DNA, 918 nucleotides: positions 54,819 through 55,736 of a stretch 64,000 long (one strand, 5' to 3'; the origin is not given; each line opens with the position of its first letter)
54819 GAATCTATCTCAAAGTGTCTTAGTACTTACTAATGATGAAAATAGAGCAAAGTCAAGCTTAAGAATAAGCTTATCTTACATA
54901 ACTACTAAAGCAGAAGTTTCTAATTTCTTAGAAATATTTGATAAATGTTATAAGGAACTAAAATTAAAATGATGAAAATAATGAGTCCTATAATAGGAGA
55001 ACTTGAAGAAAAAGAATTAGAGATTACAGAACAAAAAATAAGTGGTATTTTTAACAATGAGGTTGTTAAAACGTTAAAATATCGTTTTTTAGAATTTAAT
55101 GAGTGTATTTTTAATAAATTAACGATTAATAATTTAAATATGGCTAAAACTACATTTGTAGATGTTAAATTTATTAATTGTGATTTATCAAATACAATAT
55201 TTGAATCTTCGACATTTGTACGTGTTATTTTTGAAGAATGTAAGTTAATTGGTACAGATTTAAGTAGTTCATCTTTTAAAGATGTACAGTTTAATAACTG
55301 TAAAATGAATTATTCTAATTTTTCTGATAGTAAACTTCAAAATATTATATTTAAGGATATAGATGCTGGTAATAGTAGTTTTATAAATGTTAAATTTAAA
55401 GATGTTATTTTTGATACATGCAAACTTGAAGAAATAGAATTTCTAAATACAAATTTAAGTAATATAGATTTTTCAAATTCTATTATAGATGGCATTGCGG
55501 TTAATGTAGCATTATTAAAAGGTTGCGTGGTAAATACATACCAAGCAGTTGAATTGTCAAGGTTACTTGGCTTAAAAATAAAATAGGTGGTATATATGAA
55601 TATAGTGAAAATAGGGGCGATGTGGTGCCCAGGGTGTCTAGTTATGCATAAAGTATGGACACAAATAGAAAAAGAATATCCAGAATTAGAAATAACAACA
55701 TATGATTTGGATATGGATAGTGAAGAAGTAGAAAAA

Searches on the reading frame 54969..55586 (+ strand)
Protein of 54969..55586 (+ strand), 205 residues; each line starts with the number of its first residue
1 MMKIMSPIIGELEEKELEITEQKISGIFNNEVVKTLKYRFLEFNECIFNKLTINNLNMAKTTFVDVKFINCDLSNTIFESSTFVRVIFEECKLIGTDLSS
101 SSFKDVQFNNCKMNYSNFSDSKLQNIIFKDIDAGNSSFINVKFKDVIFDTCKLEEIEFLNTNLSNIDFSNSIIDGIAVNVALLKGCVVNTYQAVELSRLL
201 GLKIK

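Call 20: search_protein_families(library=pfam, proteins=[window:54969-55586:+], max_evalue=0.00001)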
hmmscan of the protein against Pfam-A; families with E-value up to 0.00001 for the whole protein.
window:54969-55586:+ (205 aa): 4 families
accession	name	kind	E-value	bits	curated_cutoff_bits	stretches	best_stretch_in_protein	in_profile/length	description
PF13599.13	Pentapeptide_4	-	5.7e-58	193.4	38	4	82-158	2-78/78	Pentapeptide repeat region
PF00805.28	Pentapeptide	-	5.4e-17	61.5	20.2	1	91-130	1-40/40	Pentapeptide repeats (8 copies)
PF13576.12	Pentapeptide_3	-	3.9e-11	43.4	27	0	88-121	1-36/48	Pentapeptide repeats (9 copies)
PF23894.2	LD_SV2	-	9.7e-09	35.9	29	0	101-168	25-92/92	SV2A/B/C luminal domain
